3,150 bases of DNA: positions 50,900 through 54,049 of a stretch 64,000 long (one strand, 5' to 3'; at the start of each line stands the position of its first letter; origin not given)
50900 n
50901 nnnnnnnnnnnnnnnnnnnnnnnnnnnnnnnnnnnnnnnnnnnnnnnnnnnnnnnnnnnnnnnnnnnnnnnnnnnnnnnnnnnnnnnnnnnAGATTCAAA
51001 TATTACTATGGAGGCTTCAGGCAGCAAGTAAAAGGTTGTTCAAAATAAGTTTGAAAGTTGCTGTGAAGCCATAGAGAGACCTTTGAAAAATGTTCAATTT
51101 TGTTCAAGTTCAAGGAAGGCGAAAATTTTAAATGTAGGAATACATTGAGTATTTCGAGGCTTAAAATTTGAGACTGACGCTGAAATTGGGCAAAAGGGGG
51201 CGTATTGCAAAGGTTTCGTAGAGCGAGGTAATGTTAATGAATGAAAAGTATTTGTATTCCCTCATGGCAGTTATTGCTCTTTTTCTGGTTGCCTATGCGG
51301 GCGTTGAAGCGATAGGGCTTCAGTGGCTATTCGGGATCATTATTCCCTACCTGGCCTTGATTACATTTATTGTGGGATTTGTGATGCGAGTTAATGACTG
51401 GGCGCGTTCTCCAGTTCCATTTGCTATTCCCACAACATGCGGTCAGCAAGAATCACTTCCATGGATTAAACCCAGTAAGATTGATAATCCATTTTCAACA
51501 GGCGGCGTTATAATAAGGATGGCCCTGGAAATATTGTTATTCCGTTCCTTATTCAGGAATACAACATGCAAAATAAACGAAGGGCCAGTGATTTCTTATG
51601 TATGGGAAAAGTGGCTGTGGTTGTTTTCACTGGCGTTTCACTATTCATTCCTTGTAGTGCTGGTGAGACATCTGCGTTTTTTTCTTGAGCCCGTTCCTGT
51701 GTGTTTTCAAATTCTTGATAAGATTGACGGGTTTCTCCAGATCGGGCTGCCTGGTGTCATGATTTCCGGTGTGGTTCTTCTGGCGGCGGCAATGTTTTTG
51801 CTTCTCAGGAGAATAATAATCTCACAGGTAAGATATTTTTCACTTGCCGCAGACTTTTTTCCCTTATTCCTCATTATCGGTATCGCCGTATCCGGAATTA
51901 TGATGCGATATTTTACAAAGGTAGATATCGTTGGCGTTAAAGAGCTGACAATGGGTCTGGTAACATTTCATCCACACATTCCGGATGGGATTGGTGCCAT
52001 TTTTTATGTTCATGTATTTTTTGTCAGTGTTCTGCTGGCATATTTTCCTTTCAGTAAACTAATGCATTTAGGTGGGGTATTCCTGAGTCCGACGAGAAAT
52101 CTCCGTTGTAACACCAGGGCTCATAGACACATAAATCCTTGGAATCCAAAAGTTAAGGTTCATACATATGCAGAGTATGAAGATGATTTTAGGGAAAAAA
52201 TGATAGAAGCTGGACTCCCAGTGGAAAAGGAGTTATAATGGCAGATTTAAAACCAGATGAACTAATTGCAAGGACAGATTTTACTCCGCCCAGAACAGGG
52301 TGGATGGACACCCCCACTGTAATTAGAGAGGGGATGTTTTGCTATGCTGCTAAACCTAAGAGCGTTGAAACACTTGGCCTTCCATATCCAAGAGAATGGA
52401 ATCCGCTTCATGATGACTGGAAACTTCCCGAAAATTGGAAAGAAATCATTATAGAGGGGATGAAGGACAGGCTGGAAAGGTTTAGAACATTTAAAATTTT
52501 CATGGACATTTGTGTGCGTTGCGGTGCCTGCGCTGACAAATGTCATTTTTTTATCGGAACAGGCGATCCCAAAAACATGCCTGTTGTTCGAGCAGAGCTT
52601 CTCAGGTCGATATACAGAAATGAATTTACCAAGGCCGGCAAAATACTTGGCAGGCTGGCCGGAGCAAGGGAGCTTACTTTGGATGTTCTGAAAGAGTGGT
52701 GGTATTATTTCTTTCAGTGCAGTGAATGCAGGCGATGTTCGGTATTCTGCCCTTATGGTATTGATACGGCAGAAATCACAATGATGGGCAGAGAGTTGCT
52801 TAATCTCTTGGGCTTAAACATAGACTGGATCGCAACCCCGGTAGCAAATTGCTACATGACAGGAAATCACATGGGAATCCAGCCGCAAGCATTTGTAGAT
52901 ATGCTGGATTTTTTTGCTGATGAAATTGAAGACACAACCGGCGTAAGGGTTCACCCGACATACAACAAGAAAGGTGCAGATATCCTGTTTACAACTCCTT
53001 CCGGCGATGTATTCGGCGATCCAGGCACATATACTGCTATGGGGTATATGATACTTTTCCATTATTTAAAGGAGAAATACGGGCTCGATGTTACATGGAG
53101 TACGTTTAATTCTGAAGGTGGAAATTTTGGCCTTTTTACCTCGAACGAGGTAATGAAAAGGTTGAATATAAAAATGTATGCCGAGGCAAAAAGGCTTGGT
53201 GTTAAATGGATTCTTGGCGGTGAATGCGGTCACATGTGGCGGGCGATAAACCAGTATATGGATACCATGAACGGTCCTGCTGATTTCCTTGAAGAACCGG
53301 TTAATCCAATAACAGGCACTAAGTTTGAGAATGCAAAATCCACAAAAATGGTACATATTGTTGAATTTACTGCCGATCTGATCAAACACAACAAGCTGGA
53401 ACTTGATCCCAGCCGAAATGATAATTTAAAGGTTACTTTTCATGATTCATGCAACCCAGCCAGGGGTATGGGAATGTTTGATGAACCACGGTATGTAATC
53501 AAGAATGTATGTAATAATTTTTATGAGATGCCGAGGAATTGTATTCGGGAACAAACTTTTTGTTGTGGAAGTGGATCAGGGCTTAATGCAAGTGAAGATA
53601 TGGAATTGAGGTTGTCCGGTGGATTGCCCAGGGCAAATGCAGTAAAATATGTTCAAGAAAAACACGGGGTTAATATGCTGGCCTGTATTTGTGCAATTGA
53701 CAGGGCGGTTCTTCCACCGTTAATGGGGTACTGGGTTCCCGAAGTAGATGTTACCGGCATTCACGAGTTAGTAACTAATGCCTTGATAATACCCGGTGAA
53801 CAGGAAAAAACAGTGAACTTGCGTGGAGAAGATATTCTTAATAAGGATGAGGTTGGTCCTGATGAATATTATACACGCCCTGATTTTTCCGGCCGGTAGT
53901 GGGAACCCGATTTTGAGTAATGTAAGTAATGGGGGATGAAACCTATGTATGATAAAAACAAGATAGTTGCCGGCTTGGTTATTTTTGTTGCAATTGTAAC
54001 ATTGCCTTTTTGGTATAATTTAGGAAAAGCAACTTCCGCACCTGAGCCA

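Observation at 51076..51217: B-family elements sit in the same orientation immediately upstream of three bioenergetic operons (dsrMKJOP, mrp, ETF-QO)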

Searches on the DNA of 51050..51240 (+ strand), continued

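Call 46: search_with_rna_model(model_id=R1, sources=[L120, L121, L122, L123, L124, L125, L126, L127, L128, L129, L130, L131, L132, L133, L134, L135, L136, L137, L138, L139, L140, L141, L142, L143, L144, L145, L146, L147, L148, L149, L150, L151, L152, L153, L154, L155, L156, L157, L158, L159, L160, L161, L162, L163, L164, L165, L166, L167, L168, L169, L170, L171, L172, L173, L174, L175, L176, L177, L178, L179, L180, L181, L182, L183, L184, L185, L186, L187, L188, L189, L190, L191, L192, L193, L194, L195, L196, L197, L198, L199], max_evalue=0.01)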
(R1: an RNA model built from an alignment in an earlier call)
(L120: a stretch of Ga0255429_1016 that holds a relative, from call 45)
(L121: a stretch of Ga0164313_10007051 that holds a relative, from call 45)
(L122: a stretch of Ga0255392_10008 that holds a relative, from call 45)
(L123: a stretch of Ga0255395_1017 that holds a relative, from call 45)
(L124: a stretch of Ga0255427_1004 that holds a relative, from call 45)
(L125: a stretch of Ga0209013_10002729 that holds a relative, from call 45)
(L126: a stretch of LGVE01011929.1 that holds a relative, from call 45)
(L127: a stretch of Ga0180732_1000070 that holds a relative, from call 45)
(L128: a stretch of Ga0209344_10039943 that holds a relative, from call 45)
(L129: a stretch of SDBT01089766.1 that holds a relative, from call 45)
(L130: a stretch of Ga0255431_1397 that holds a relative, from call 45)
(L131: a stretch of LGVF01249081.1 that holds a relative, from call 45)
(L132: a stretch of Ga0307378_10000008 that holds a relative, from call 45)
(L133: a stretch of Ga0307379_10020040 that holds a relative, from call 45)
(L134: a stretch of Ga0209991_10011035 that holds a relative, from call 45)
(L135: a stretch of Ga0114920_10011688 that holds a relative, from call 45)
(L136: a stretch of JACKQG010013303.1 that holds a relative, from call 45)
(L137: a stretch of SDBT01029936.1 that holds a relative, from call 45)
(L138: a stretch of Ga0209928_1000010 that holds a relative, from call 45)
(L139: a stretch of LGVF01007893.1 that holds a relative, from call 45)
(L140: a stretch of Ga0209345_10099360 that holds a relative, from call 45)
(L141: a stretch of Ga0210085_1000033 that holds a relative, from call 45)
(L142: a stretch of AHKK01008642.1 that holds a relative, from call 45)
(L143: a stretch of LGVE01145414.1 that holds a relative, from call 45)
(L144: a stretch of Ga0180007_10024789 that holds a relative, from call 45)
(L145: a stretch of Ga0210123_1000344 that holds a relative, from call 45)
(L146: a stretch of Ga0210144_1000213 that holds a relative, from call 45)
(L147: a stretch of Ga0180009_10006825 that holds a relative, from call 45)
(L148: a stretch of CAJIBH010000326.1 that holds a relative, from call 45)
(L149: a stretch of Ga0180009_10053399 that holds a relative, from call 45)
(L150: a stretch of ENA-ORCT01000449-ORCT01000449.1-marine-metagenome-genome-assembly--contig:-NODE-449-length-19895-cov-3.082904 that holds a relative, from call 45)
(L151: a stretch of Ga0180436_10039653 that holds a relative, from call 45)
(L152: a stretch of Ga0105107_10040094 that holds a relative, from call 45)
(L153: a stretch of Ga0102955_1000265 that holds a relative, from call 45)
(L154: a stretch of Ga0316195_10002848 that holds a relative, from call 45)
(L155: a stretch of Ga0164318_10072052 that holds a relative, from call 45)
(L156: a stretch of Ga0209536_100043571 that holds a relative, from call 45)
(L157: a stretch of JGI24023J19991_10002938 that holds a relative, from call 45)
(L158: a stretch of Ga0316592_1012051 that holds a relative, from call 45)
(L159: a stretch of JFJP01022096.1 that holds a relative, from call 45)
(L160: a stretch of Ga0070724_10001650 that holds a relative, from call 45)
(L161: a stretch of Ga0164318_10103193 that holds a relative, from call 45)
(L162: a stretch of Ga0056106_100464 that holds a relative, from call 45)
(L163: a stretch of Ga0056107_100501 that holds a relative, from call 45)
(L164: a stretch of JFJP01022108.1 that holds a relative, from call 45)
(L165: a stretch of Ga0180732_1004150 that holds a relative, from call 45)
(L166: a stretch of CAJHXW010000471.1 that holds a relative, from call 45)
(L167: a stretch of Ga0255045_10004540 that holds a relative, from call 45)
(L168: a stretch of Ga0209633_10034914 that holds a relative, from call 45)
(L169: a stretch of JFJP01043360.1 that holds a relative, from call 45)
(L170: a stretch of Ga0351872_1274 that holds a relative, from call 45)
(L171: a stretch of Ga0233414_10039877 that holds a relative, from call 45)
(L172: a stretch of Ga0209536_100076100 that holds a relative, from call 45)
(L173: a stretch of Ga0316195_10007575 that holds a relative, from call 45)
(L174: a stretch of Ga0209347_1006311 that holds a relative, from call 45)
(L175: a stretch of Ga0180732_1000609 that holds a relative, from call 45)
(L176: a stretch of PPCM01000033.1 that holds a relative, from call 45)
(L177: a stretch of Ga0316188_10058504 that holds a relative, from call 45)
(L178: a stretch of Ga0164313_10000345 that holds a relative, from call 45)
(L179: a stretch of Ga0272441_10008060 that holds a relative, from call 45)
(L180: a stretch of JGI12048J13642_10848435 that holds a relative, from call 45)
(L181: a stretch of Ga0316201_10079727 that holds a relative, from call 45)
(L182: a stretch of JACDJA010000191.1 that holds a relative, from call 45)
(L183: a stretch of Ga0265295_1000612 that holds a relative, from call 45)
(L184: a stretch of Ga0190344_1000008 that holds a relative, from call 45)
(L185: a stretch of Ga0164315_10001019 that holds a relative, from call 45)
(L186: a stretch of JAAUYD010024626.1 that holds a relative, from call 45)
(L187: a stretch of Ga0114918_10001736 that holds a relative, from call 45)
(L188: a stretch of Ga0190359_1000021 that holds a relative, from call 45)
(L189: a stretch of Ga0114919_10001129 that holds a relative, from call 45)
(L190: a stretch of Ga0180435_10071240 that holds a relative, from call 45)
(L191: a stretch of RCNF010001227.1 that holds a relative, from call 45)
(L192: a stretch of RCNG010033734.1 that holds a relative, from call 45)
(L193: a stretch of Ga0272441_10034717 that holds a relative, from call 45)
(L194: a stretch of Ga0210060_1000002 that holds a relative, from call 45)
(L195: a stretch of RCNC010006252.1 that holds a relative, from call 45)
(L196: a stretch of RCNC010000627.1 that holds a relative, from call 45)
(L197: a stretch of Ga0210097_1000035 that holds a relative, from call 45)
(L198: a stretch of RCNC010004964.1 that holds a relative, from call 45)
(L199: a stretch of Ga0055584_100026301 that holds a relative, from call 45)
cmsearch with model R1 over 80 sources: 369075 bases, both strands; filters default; matches with E-value up to 0.01: 5.
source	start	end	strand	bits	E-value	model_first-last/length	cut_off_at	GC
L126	1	113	+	116.8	4.9e-27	29-142/142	5'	0.38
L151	770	936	-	41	2.6e-07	1-142/142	no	0.54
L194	2210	2352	-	32.8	3.6e-05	1-142/142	no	0.49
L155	992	1168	+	30.4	0.00015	1-142/142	no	0.34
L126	1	113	-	26.5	0.0016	1-114/142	3'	0.38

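Call 68: search_with_rna_model(model_id=R1, sources=[L200, L201, L202, L203, L204], max_evalue=0.01)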
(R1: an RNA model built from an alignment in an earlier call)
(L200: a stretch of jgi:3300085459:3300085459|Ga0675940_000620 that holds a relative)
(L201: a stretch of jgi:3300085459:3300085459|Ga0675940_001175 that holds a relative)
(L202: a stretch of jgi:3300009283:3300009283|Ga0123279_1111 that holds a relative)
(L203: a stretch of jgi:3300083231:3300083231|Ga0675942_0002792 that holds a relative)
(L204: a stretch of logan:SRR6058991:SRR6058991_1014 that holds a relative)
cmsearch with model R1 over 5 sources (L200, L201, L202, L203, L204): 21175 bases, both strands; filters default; matches with E-value up to 0.01: 0.
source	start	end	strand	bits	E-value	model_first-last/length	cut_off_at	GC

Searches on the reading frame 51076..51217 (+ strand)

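Call 55: search_protein_families(library=pfam, proteins=[L087:1517-2842:-, L098:366-1301:-], max_evalue=0.00001)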
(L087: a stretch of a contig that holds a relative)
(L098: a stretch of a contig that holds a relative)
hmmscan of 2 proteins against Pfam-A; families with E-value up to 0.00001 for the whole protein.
L087:1517-2842:- (441 aa): 1 family
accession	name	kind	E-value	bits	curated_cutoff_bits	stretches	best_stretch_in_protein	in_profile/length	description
PF01116.26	F_bP_aldolase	-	1.9e-24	87.1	25.5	1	58-297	12-238/277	Fructose-bisphosphate aldolase class-II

L098:366-1301:- (311 aa): 1 family
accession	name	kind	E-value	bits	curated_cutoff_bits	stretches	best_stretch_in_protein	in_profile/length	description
PF02653.21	BPD_transp_2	-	5.9e-37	127.7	26.8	1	28-298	2-269/269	Branched-chain amino acid transport system / permease component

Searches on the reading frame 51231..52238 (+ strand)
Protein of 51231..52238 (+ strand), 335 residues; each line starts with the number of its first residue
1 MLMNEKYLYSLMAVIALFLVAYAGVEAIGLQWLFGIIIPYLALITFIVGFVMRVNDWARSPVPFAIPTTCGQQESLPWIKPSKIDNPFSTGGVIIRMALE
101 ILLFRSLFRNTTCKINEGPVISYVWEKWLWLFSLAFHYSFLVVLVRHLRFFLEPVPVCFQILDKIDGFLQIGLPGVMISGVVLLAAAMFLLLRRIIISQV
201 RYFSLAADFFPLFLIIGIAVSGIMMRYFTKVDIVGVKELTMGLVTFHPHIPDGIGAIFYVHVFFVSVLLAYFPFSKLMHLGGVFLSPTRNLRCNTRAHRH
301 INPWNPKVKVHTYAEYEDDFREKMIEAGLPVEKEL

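Call 12: search_protein_families(library=pfam, proteins=[window:51231-52238:+])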
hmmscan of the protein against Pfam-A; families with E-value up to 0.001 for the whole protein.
window:51231-52238:+ (335 aa): 1 family
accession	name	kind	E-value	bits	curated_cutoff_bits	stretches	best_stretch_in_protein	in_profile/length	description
PF02665.19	Nitrate_red_gam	-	2.9e-16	60.2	22.9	1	126-280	41-199/217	Nitrate reductase gamma subunit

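Call 38: find_encoding_contigs(protein=window:51231-52238:+, flank=3000, max_places=4)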
Protein window:51231-52238:+ (335 aa): no gene with exactly this product is on record in the collection.

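Call 45: find_related_loci(query=window:51237-52238:+, collection=metagenome_contigs, flank=2500)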
Query window:51237-52238:+ (333 aa) in metagenome_contigs; peptide patterns used: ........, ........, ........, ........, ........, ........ (x = any residue, [..] = any of these).
589 stretches matched a pattern; 367 encode a relative of the query (tblastn E <= 1e-3); the best 80 are kept; 80 distinct loci.
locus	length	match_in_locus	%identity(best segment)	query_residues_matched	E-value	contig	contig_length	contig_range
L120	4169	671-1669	97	1-333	0e+0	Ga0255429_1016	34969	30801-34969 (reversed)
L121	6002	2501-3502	96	1-333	0e+0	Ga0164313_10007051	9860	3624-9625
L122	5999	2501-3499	96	1-333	0e+0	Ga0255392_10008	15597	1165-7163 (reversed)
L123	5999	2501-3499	96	1-333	0e+0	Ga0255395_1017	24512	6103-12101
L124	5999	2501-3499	95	1-333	0e+0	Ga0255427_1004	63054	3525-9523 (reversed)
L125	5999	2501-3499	94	1-333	0e+0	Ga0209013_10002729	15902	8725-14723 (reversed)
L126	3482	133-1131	91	1-333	0e+0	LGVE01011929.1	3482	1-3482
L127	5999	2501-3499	86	1-333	0e+0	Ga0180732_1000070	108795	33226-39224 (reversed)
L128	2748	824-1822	87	1-333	0e+0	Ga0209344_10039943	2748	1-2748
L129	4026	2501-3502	86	1-333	0e+0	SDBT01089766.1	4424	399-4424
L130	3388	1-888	94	38-333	0e+0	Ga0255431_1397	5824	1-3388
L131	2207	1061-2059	79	1-333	0e+0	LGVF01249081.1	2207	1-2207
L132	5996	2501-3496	76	1-332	3e-175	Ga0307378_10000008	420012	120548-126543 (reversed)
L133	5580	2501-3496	75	1-332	9e-176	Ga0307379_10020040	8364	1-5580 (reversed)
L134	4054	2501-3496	76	1-332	1e-179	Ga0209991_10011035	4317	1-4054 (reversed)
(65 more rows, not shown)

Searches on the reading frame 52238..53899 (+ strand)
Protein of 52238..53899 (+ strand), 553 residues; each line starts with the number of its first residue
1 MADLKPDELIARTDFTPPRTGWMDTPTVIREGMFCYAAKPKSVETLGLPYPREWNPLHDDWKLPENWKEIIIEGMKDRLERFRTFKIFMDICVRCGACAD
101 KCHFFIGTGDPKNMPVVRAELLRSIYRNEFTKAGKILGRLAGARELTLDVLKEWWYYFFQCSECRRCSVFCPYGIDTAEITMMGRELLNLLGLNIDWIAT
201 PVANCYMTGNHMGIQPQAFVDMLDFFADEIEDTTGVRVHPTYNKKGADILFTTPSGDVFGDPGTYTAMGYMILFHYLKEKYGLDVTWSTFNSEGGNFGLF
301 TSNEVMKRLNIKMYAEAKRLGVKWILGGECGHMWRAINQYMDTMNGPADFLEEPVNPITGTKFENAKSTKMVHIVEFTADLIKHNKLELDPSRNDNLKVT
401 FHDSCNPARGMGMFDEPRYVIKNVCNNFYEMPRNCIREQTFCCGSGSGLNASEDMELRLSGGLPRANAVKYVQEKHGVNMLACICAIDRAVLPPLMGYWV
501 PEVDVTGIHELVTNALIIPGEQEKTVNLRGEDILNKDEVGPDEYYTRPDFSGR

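Call 12: search_protein_families(library=pfam, proteins=[window:52238-53899:+])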
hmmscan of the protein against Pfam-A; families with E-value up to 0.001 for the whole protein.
window:52238-53899:+ (553 aa): 8 families
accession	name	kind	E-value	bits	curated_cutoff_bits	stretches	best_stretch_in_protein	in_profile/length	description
PF13183.11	Fer4_8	-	1e-10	42.4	27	1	89-175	2-68/68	4Fe-4S dicluster domain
PF13534.11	Fer4_17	-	4.9e-09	37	22.2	1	92-176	2-61/61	4Fe-4S dicluster domain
PF12838.12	Fer4_7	-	3.6e-06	27.8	27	0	81-104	27-50/52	4Fe-4S dicluster domain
PF13237.11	Fer4_10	-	6e-06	26.5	25.5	0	160-176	8-24/53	4Fe-4S dicluster domain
PF02754.22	CCG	-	4.2e-05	24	20.6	1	399-459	1-57/85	Cysteine-rich domain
PF13187.11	Fer4_9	-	0.00017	22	27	0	92-174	2-50/52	4Fe-4S dicluster domain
PF12797.12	Fer4_2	-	0.00038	20.7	24.5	0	89-103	7-21/22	4Fe-4S binding domain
PF00037.32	Fer4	-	0.00085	19.5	21.1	0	86-102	2-18/24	4Fe-4S binding domain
